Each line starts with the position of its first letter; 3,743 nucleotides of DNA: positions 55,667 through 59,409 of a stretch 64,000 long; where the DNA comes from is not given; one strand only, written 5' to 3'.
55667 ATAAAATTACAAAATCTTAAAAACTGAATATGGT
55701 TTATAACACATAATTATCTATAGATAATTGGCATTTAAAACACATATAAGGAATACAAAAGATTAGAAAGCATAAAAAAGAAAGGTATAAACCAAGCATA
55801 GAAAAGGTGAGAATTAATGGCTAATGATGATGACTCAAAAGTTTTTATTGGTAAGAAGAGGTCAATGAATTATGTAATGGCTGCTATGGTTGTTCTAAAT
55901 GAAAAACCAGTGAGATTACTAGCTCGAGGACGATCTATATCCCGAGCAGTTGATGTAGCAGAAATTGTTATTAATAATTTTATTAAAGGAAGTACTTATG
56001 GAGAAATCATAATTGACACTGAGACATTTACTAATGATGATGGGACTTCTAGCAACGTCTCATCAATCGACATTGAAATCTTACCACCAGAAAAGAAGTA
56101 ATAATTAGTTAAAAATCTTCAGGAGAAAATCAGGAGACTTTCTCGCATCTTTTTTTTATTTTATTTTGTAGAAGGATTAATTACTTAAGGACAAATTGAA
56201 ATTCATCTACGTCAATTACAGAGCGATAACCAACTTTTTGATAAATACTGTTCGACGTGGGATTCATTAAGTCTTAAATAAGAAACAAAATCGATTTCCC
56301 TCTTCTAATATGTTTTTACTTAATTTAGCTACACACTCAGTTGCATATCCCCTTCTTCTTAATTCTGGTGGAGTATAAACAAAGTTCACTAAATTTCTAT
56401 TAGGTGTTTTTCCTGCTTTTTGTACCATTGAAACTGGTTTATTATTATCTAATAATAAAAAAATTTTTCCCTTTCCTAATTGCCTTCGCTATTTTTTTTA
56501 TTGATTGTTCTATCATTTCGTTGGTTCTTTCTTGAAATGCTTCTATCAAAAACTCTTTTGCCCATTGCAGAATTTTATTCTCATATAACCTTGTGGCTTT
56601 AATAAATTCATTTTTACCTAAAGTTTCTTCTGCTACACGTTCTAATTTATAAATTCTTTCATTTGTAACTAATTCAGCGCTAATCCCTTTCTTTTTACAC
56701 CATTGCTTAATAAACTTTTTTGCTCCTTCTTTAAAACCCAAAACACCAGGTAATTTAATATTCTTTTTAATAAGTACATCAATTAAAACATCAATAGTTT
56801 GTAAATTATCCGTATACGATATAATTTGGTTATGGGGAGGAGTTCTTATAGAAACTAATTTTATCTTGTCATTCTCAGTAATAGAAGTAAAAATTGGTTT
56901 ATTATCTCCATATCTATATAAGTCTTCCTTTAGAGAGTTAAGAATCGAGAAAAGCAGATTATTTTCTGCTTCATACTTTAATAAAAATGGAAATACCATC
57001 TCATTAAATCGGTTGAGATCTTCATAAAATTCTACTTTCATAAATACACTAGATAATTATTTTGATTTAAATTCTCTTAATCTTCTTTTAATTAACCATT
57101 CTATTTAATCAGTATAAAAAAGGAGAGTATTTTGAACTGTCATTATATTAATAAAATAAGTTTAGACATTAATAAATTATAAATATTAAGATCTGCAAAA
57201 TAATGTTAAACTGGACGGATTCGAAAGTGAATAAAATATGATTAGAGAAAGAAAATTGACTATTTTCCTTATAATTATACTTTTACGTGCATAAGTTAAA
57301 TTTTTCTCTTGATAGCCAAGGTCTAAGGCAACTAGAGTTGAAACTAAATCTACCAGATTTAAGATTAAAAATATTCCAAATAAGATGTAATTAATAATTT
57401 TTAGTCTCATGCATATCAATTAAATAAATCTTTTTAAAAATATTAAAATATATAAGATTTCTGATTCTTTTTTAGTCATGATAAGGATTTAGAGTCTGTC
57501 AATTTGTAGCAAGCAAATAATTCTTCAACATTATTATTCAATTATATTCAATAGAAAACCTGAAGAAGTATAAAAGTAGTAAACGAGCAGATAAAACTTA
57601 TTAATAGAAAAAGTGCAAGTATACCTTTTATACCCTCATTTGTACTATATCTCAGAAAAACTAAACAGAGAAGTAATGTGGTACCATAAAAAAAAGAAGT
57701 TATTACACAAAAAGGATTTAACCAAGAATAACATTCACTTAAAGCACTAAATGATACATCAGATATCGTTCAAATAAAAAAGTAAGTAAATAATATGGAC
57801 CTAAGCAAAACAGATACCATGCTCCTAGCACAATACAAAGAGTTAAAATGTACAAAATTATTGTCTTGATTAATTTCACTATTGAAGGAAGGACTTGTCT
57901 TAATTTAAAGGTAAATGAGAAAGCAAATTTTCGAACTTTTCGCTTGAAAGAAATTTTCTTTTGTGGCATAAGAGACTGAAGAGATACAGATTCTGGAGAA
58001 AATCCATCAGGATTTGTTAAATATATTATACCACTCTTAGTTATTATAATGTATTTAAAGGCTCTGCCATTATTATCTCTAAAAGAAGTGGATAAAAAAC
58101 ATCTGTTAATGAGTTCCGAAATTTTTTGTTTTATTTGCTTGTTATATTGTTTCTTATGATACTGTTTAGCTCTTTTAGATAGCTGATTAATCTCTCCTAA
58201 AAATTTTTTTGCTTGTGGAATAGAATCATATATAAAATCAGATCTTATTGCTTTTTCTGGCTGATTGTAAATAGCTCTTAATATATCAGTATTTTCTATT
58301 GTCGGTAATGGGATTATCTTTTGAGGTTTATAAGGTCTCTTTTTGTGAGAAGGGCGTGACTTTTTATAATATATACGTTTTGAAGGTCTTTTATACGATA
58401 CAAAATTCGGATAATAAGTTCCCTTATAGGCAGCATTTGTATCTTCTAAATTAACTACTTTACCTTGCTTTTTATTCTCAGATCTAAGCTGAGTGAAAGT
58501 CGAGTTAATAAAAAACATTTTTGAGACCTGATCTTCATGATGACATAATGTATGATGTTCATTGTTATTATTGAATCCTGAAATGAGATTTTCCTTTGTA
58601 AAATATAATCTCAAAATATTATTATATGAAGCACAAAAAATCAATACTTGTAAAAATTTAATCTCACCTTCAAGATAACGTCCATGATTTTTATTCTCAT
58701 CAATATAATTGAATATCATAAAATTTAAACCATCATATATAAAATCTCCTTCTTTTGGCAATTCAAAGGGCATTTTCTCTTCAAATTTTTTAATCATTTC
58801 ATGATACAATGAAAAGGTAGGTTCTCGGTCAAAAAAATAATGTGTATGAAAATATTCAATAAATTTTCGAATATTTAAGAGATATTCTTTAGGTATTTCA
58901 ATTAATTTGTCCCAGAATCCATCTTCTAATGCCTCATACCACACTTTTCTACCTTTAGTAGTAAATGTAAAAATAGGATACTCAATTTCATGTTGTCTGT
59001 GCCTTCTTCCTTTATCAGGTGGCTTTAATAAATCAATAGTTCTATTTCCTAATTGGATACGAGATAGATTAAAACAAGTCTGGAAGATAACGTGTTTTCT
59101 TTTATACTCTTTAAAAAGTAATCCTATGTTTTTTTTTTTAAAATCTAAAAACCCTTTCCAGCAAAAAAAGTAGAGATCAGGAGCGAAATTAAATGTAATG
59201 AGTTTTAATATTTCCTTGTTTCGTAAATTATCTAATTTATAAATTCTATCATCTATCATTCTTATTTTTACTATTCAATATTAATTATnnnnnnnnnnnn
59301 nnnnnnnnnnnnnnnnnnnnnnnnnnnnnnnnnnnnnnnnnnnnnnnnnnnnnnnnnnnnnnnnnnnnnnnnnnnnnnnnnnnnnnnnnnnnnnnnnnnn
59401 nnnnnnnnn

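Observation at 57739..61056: Four-gene operon of unknowns: small helical protein, RHH-like protein, HerA-like protein with a dead P-loop, membrane-anchored 506-aa protein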

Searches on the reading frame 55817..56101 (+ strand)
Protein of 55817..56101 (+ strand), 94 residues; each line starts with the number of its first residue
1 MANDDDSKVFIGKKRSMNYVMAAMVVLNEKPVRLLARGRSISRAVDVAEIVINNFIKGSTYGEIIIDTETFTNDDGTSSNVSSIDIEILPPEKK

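Call 3: search_protein_families(library=pfam, proteins=[window:55817-56101:+], max_evalue=1)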
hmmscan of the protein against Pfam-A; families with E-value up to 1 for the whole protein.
window:55817-56101:+ (94 aa): 1 family
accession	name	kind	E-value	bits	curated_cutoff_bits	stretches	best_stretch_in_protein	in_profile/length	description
PF01918.27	Alba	-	2.8e-13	49.9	25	1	9-66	3-64/66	Alba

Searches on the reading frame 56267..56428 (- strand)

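Call 86: search_protein_families(library=pfam, proteins=[window:56267-56428:-], max_evalue=0.001)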
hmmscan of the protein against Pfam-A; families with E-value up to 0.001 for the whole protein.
window:56267-56428:- (53 aa): 1 family
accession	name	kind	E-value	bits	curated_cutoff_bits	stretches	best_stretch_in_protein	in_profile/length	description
PF08445.16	FR47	-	7.1e-05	23.2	22.1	1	16-48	26-58/86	FR47-like protein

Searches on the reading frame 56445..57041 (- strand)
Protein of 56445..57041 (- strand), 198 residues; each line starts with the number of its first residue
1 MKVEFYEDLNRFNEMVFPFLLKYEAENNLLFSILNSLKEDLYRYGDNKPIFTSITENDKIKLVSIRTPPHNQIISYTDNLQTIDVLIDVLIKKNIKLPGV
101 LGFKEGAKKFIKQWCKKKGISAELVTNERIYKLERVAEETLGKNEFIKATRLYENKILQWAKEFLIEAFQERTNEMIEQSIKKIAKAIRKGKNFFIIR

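Call 3: search_protein_families(library=pfam, proteins=[window:56445-57041:-], max_evalue=1)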
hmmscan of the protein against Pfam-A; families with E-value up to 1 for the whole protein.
window:56445-57041:- (198 aa): 2 families
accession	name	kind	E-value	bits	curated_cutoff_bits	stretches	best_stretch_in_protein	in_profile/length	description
PF22837.1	M_Eco57I_C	-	0.0024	17.8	27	1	82-157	12-86/283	Type II methyltransferase M.Eco57I, C-terminal domain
PF00702.32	Hydrolase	-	0.026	15.3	26.4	1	103-176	99-174/191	haloacid dehalogenase-like hydrolase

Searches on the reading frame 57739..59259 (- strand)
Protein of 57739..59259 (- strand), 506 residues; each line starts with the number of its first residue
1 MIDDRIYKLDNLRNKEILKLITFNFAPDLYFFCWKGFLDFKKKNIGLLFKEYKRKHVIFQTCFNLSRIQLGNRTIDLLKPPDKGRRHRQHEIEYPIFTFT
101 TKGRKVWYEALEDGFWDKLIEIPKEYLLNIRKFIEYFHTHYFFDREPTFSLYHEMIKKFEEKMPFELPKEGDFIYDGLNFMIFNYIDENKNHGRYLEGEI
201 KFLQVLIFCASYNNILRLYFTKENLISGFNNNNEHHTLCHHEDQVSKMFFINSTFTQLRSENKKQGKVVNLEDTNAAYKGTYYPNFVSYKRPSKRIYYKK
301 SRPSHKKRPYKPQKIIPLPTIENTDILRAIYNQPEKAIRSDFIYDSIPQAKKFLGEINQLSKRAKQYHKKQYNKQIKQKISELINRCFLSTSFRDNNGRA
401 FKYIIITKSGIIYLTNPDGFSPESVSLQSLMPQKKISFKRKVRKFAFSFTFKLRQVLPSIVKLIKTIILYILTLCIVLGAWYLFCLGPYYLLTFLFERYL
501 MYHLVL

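Call 3: search_protein_families(library=pfam, proteins=[window:57739-59259:-], max_evalue=1)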
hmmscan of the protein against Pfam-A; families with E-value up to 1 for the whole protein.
window:57739-59259:- (506 aa): 1 family
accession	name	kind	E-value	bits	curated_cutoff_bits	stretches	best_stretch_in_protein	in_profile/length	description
PF02791.22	DDT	-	0.057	14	22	1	201-234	5-39/58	DDT domain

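Call 4: search_protein_families(library=padloc, proteins=[window:57739-59259:-], max_evalue=1)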
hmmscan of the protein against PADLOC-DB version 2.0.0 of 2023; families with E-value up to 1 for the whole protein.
window:57739-59259:- (506 aa): 0 families

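Call 5: search_protein_families(library=phrogs, proteins=[window:57739-59259:-], max_evalue=1)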
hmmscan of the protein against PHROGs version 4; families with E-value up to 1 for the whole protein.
window:57739-59259:- (506 aa): 1 family
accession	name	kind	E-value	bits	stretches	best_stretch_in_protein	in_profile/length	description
phrog_10563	-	unknown function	0.24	12.2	1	356-397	115-156/181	-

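Call 6: search_protein_families(library=ncbifam, proteins=[window:57739-59259:-], max_evalue=1)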
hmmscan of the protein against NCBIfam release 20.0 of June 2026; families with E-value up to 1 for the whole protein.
window:57739-59259:- (506 aa): 0 families

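Call 18: find_homologous_proteins(query=window:57739-59259:-, max_evalue=0.01)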
Query window:57739-59259:- (506 aa): 1 proteins with E <= 0.01 among 5959 candidates.
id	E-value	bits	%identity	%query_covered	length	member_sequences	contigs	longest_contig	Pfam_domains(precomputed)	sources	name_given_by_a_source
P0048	9.8e-236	801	100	69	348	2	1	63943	-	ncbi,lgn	-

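Call 91: find_encoding_contigs(protein=P0048, flank=10000, max_places=3)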
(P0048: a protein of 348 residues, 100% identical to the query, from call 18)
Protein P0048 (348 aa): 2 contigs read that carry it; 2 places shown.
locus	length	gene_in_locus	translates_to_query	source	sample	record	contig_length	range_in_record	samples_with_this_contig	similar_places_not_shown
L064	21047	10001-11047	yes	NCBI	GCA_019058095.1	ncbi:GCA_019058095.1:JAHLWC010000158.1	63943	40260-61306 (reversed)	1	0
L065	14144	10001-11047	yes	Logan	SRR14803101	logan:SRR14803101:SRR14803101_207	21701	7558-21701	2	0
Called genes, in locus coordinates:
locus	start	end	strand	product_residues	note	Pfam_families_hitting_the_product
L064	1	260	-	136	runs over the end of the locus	-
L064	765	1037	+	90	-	-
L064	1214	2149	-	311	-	PF00005:ABC_tran, PF13304:AAA_21 (faint)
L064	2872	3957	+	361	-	PF12950:TaqI_C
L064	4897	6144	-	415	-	PF00069:Pkinase, PF07714:PK_Tyr_Ser-Thr, PF03109:ABC1 (faint), PF17667:Pkinase_fungal (weak)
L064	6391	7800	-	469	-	-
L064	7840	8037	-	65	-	-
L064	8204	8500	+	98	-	-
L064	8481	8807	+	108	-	-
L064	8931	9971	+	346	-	-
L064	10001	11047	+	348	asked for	-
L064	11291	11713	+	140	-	-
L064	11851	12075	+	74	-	-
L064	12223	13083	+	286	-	PF08445:FR47 (weak)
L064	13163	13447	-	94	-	PF01918:Alba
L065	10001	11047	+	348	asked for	-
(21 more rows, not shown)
